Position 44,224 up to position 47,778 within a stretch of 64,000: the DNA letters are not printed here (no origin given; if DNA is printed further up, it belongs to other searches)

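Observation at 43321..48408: Roughly 1700-aa fusion of a Ser/Thr kinase, NTPase/TPR-like repeats, GAF-like region and a sigma-54 activator with exact GAFTGA motif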

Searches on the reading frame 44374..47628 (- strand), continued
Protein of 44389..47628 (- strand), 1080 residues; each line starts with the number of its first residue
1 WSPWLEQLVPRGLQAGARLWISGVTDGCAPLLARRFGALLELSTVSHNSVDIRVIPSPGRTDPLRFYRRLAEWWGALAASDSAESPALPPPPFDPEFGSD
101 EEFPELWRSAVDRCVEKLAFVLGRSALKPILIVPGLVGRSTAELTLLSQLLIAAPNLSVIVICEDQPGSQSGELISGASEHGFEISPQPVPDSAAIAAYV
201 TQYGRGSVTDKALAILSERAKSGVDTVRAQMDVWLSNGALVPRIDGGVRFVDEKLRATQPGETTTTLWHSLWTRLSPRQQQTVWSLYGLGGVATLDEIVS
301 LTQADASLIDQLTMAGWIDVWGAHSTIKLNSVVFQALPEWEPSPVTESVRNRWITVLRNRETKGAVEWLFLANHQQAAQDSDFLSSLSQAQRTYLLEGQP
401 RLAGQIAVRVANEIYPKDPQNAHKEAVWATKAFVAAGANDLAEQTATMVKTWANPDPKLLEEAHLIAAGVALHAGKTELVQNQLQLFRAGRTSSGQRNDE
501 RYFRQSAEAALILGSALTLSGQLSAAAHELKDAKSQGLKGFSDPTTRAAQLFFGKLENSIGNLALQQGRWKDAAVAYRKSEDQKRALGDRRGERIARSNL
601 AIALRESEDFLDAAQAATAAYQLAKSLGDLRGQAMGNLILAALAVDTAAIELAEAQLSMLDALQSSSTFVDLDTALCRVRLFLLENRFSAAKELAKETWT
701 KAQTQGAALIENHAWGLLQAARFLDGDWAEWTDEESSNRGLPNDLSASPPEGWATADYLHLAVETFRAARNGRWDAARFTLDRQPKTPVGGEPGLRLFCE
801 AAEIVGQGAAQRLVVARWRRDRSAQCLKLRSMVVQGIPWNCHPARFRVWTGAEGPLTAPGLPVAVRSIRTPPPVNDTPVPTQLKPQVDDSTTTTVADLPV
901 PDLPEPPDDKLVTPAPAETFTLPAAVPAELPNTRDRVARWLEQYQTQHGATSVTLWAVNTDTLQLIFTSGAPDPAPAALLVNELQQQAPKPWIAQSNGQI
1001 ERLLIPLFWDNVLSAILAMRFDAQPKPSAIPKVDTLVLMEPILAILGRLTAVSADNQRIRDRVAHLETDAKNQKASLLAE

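Call 89: find_encoding_contigs(protein=P0126, flank=8000, max_places=2)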
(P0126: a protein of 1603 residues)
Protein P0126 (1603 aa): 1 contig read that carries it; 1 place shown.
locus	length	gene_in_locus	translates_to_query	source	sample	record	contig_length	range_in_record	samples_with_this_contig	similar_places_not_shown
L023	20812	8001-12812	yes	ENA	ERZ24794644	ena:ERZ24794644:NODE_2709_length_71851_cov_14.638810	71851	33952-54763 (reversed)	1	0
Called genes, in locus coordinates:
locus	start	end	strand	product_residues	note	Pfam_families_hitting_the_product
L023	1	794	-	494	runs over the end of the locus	PF00370:FGGY_N, PF02782:FGGY_C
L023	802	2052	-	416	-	PF03435:Sacchrp_dh_NADP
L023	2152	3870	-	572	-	PF02095:Extensin_1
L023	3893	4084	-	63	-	PF19451:DUF5989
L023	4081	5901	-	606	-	PF02543:Carbam_trans_N, PF16861:Carbam_trans_C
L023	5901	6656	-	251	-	-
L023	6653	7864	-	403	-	PF13472:Lipase_GDSL_2 (faint), PF16822:ALGX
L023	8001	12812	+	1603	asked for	PF00069:Pkinase, PF07714:PK_Tyr_Ser-Thr, PF17874:TPR_MalT (weak), PF00158:Sigma54_activat, PF07728:AAA_5, PF14532:Sigma54_activ_2, PF25601:AAA_lid_14, PF02954:HTH_8 (weak)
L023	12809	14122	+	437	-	-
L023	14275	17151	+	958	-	-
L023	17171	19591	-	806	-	-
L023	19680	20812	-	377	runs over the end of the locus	PF13795:HupE_UreJ_2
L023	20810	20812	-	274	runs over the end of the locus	PF13145:Rotamase_2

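Call 90: find_encoding_contigs(protein=P0133, flank=8000, max_places=1)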
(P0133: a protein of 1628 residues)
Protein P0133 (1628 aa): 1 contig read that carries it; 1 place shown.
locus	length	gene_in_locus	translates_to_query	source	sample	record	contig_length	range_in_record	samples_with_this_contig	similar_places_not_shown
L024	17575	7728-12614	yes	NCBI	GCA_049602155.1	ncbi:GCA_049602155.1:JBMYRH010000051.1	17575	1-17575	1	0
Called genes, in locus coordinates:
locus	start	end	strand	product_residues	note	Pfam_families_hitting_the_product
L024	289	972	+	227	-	PF09413:DUF2007 (faint)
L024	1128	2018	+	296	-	-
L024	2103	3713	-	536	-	-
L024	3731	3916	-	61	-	PF19451:DUF5989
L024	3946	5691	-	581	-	PF02543:Carbam_trans_N, PF16861:Carbam_trans_C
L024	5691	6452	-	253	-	-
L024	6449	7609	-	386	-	PF13472:Lipase_GDSL_2 (weak), PF16822:ALGX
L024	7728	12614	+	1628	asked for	PF00069:Pkinase, PF03109:ABC1 (faint), PF07714:PK_Tyr_Ser-Thr, PF00158:Sigma54_activat, PF07728:AAA_5 (weak), PF14532:Sigma54_activ_2, PF25601:AAA_lid_14, PF02954:HTH_8, +3 more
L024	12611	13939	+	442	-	PF26549:Tricorn_N (weak)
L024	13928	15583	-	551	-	PF01268:FTHFS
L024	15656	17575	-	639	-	PF01839:FG-GAP (faint), PF13517:FG-GAP_3, PF07593:UnbV_ASPIC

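Call 91: find_encoding_contigs(protein=P0134, flank=8000, max_places=1)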
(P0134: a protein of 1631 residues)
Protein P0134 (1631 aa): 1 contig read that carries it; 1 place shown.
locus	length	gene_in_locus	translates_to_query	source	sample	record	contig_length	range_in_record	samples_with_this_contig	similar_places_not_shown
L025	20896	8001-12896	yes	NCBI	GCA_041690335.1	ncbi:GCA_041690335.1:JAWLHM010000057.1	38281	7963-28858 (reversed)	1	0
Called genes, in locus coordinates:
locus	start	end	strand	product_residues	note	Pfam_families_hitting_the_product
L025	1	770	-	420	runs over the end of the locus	PF00069:Pkinase, PF07714:PK_Tyr_Ser-Thr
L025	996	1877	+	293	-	-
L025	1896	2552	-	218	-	PF00775:Dioxygenase_C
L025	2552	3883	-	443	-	-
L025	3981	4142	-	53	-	PF19451:DUF5989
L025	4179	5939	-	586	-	PF02543:Carbam_trans_N, PF16861:Carbam_trans_C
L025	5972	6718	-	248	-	-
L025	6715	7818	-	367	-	PF13472:Lipase_GDSL_2 (faint), PF16822:ALGX (weak)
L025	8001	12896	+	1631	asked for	PF00069:Pkinase, PF07714:PK_Tyr_Ser-Thr, PF00158:Sigma54_activat, PF07728:AAA_5, PF14532:Sigma54_activ_2, PF25601:AAA_lid_14, PF02954:HTH_8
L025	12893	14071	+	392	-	-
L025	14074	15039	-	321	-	PF00158:Sigma54_activat, PF14532:Sigma54_activ_2, PF01078:Mg_chelatase (faint), PF07728:AAA_5 (weak), PF25601:AAA_lid_14, PF02954:HTH_8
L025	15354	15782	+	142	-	PF04143:Sulf_transp (weak)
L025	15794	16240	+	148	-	PF20398:DUF6691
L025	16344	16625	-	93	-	PF00581:Rhodanese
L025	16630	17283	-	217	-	PF11303:DUF3105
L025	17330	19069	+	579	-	PF00595:PDZ (weak), PF13180:PDZ_2 (weak), PF17820:PDZ_6, PF03572:Peptidase_S41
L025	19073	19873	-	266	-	PF06167:Peptidase_M90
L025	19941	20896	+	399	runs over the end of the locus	PF01963:TraB_PrgY_gumN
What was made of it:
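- Another sister locus (L025) has a second small activator next door (call 91).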

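Call 92: find_encoding_contigs(protein=P0273, flank=8000, max_places=1)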
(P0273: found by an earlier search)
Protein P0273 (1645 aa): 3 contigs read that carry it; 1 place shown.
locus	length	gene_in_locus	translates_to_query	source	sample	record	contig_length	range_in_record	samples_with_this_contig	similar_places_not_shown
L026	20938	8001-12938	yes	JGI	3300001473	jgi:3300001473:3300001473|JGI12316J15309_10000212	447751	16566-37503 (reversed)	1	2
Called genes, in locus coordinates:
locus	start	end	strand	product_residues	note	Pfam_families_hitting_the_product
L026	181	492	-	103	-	-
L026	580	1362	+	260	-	PF00188:CAP (weak)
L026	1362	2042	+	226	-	PF00300:His_Phos_1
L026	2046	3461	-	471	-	-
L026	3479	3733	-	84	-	PF19451:DUF5989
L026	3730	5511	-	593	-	PF02543:Carbam_trans_N, PF16861:Carbam_trans_C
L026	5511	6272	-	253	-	-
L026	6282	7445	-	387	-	PF13472:Lipase_GDSL_2 (faint), PF16822:ALGX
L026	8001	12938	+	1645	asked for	PF00069:Pkinase, PF07714:PK_Tyr_Ser-Thr, PF00515:TPR_1 (faint), PF00158:Sigma54_activat, PF07728:AAA_5 (weak), PF14532:Sigma54_activ_2, PF25601:AAA_lid_14, PF02954:HTH_8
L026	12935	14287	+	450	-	PF26549:Tricorn_N (faint)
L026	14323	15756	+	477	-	PF16697:Yop-YscD_cpl, PF00498:FHA, PF01078:Mg_chelatase (faint), PF00158:Sigma54_activat, PF14532:Sigma54_activ_2, PF07724:AAA_2 (faint), PF07728:AAA_5 (weak), PF25601:AAA_lid_14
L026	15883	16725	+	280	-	-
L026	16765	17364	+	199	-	PF00440:TetR_N, PF16859:TetR_C_11 (weak), PF17932:TetR_C_24 (weak), PF13977:TetR_C_6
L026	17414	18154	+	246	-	-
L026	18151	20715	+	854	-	PF03544:TonB_C, PF13620:CarboxypepD_reg, PF13715:CarbopepD_reg_2, PF17802:SpaA (faint), PF07715:Plug, PF14905:OMP_b-brl_3 (faint)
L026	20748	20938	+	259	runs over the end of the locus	PF13539:Peptidase_M15_4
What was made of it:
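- One sister locus (L026) encodes an FHA-domain sigma-54 activator two genes downstream (call 92).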

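Call 94: find_encoding_contigs(protein=P0139, flank=8000, max_places=1)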
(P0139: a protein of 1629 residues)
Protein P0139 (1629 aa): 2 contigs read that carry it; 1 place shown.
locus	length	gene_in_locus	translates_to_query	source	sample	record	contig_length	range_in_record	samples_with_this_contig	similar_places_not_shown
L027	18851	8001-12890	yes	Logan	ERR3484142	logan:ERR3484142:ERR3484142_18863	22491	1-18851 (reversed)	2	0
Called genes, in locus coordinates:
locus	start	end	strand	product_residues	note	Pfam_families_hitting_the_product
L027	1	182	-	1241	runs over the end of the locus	PF00005:ABC_tran (faint), PF02463:SMC_N (faint), PF13476:AAA_23, PF13555:AAA_29 (weak), PF13558:SbcC_Walker_B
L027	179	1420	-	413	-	PF00149:Metallophos, PF12320:SbcD_C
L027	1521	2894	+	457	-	PF00883:Peptidase_M17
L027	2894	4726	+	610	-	PF00884:Sulfatase, PF16347:SGSH_C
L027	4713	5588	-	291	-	PF02666:PS_Dcarbxylase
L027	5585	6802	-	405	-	PF00487:FA_desaturase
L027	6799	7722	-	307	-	-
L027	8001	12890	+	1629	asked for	PF00069:Pkinase, PF07714:PK_Tyr_Ser-Thr, PF13424:TPR_12, PF00158:Sigma54_activat, PF07728:AAA_5, PF14532:Sigma54_activ_2, PF25601:AAA_lid_14, PF02954:HTH_8, +2 more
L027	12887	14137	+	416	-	-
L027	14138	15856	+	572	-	PF21315:FAN1_HTH, PF08774:VRR_NUC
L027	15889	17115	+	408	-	PF07075:NamZ_N, PF20732:NamZ_C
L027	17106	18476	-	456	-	-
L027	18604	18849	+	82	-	?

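Call 95: find_encoding_contigs(protein=P0141, flank=8000, max_places=1)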
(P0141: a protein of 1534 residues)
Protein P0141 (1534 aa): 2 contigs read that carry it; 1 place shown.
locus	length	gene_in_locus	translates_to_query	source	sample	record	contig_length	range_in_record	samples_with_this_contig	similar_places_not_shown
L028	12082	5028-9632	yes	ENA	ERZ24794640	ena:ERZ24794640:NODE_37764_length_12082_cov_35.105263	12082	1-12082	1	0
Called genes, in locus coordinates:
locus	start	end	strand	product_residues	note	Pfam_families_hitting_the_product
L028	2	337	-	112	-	?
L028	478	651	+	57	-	-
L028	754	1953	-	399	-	-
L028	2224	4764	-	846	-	PF00092:VWA, PF13519:VWA_2, PF13768:VWA_3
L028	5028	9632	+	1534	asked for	PF00069:Pkinase, PF03109:ABC1 (weak), PF07714:PK_Tyr_Ser-Thr, PF00158:Sigma54_activat, PF07728:AAA_5 (weak), PF14532:Sigma54_activ_2, PF25601:AAA_lid_14, PF02954:HTH_8, +1 more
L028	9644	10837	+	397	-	PF26549:Tricorn_N (faint)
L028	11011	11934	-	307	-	-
